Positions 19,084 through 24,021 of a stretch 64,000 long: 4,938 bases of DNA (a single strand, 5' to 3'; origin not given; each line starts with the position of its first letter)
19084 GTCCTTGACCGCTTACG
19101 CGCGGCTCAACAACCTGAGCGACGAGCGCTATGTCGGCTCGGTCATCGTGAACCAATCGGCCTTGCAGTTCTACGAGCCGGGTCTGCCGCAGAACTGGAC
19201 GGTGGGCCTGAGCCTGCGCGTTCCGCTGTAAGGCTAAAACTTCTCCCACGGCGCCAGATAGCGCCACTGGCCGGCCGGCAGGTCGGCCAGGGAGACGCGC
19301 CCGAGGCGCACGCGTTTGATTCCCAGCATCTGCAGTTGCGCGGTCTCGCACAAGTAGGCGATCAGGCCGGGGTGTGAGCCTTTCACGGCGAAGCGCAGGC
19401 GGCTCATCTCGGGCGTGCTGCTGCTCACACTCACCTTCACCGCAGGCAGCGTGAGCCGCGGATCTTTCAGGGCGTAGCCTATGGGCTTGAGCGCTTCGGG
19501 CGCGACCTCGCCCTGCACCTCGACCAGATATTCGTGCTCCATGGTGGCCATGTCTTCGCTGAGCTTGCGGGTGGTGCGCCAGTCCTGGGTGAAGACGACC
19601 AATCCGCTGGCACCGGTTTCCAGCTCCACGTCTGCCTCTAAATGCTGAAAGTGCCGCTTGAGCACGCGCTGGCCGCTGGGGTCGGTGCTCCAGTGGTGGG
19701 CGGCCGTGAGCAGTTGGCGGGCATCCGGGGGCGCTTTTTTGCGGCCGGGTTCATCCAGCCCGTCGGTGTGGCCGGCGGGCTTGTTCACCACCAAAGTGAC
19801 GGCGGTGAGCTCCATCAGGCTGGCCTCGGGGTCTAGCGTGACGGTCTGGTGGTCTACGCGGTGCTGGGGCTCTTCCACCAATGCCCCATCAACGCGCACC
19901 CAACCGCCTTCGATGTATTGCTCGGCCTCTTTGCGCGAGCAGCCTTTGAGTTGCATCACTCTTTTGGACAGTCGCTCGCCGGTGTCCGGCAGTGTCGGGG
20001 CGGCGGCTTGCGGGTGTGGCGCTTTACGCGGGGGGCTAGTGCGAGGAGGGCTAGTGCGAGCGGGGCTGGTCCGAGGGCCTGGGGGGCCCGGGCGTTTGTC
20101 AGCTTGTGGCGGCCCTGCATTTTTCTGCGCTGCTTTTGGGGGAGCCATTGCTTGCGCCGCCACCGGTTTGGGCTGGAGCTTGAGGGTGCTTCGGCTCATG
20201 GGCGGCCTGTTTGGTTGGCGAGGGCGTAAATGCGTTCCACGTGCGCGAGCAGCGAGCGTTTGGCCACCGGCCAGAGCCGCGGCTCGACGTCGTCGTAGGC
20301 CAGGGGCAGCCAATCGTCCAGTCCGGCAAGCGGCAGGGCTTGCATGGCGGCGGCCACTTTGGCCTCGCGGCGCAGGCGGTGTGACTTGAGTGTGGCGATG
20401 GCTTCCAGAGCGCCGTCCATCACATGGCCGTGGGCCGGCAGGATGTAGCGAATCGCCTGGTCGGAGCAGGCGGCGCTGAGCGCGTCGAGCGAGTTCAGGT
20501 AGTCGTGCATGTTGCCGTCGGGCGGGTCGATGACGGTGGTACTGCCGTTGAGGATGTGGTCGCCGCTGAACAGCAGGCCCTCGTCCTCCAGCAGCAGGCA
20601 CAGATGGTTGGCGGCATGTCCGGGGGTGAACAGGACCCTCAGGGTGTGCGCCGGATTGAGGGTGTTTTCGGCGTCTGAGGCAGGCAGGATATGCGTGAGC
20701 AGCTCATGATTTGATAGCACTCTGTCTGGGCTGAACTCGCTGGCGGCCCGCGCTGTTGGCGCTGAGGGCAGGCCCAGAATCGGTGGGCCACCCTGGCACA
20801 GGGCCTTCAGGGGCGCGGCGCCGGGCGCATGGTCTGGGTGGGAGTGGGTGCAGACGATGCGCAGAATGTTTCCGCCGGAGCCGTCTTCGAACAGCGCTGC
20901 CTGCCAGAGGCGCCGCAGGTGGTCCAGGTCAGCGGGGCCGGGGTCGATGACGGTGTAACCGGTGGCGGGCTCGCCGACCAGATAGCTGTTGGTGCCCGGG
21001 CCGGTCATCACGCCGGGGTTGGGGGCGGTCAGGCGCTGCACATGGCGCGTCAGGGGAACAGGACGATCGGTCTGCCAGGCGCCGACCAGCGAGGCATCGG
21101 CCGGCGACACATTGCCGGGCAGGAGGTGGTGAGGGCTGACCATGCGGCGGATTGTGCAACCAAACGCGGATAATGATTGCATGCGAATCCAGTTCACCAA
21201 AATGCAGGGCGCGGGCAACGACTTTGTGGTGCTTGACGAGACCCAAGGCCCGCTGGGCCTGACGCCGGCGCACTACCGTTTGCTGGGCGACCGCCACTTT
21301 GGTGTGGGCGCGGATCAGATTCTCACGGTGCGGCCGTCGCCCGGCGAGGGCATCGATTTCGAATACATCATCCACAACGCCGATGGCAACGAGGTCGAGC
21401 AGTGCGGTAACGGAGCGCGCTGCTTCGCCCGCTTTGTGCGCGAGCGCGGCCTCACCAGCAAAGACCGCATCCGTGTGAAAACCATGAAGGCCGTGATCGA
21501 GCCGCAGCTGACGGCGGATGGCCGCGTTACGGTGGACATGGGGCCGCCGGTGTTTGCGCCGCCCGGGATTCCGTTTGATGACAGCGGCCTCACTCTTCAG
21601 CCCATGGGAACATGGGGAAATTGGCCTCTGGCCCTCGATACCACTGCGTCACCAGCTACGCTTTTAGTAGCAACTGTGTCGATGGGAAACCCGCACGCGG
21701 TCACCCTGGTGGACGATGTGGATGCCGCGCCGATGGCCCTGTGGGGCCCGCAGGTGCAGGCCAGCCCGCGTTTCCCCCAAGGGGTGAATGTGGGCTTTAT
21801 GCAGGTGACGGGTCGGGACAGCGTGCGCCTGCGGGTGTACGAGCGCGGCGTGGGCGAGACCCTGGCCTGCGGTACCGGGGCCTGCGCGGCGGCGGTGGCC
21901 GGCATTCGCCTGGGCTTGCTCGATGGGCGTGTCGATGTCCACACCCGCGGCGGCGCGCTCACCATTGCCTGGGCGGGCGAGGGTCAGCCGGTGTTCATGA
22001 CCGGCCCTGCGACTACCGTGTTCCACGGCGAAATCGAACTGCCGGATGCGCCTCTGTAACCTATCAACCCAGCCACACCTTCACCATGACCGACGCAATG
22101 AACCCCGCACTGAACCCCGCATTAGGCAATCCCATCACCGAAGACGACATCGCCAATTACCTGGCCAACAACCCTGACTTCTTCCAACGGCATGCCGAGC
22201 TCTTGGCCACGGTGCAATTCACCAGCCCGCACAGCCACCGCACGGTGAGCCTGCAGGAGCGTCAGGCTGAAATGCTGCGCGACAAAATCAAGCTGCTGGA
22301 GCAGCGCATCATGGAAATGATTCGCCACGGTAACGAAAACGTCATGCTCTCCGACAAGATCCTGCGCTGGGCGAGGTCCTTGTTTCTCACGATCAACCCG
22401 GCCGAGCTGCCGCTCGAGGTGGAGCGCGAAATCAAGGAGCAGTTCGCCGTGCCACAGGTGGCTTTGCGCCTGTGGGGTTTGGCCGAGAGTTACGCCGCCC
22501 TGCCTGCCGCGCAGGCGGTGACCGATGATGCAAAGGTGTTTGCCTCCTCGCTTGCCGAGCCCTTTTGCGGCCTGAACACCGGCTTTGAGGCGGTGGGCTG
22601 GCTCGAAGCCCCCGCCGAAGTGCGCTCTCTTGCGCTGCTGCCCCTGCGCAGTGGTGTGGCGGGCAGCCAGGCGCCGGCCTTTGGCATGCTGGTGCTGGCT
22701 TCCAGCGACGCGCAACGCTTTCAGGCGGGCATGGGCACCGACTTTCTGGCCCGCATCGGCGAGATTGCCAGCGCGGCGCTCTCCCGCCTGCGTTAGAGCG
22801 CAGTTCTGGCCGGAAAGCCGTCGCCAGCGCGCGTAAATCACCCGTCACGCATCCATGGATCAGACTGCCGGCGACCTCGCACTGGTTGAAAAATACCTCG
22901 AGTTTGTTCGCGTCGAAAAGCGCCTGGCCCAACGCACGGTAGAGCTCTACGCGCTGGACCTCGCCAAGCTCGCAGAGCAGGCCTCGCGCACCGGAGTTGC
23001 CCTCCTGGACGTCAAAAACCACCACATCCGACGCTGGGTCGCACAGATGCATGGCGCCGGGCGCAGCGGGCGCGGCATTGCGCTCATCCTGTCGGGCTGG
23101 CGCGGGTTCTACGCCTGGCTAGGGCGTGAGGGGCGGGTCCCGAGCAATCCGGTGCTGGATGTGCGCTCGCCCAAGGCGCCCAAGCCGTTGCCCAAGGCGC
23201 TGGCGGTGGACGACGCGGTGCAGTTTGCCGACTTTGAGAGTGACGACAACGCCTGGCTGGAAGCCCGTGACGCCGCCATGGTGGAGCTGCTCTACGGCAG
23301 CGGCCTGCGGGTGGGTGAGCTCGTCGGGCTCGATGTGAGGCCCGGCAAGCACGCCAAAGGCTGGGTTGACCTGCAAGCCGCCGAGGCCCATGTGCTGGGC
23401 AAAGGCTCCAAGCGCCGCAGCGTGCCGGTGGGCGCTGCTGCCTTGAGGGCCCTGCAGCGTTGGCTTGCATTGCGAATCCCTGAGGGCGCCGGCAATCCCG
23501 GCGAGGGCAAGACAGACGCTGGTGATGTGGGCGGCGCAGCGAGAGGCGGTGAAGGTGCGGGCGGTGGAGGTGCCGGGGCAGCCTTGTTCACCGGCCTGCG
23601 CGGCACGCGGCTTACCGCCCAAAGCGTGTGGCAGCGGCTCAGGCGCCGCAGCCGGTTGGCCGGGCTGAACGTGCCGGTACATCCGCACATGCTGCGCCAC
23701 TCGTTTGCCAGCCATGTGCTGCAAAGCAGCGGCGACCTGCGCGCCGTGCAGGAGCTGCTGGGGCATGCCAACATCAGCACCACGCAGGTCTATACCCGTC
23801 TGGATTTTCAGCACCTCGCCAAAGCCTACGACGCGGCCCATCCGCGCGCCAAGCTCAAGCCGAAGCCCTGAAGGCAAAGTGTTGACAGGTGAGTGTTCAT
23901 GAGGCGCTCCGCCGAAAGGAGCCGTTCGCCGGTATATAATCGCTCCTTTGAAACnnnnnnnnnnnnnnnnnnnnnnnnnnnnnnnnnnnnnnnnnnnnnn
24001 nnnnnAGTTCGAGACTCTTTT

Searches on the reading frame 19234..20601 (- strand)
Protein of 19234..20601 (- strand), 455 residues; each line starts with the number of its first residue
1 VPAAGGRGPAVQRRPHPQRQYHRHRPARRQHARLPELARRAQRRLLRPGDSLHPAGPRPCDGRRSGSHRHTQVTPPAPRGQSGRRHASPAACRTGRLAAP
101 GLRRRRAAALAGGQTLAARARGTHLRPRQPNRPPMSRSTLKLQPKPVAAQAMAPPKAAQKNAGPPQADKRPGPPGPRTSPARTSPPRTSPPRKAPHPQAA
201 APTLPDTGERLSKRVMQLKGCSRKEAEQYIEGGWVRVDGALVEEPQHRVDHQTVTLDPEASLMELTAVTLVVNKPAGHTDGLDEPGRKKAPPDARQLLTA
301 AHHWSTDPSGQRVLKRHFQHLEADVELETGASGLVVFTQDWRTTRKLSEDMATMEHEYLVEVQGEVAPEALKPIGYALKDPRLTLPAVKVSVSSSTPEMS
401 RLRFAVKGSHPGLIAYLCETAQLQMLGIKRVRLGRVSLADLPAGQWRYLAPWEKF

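Call 22: search_protein_families(library=pfam, proteins=[window:19234-20601:-], max_evalue=0.0001)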
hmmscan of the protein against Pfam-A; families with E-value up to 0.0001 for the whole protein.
window:19234-20601:- (455 aa): 1 family
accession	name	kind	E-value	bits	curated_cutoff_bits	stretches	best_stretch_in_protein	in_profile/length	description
PF01479.30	S4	-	3.4e-06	27.1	22.8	1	210-251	2-44/48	S4 domain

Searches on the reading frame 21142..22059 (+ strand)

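Call 22: search_protein_families(library=pfam, proteins=[window:21142-22059:+], max_evalue=0.0001)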
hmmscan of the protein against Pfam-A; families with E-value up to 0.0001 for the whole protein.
window:21142-22059:+ (305 aa): 1 family
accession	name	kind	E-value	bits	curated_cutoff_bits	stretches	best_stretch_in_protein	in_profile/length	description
PF01678.24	DAP_epimerase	-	3.2e-62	208.4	34.7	2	178-293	2-121/121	Diaminopimelate epimerase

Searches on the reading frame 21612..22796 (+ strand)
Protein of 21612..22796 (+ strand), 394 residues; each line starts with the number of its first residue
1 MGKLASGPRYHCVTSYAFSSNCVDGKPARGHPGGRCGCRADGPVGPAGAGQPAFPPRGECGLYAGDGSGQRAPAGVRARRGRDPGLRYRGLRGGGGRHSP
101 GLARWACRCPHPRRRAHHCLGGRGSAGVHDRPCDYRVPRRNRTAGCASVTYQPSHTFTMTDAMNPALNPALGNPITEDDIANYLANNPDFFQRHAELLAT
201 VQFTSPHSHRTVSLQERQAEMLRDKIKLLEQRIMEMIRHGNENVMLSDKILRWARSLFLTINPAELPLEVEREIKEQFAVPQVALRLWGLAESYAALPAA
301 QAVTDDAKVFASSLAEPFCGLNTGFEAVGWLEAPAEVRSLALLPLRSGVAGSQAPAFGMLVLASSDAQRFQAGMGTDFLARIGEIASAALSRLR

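Call 22: search_protein_families(library=pfam, proteins=[window:21612-22796:+], max_evalue=0.0001)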
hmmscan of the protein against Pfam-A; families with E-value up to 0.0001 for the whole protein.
window:21612-22796:+ (394 aa): 1 family
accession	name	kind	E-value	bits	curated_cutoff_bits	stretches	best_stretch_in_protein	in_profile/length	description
PF04340.18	DUF484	-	2e-24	87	24.2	1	175-392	6-216/219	Protein of unknown function, DUF484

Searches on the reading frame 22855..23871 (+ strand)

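Call 22: search_protein_families(library=pfam, proteins=[window:22855-23871:+], max_evalue=0.0001)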
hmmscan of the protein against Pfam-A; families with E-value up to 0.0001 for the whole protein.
window:22855-23871:+ (338 aa): 2 families
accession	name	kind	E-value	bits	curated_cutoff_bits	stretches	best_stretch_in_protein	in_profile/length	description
PF00589.27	Phage_integrase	-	9.4e-38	130.1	27.1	1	121-320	8-172/172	Phage integrase family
PF02899.23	Phage_int_SAM_1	-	8.9e-16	58.4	22.3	1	11-93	1-83/83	Phage integrase, N-terminal SAM-like domain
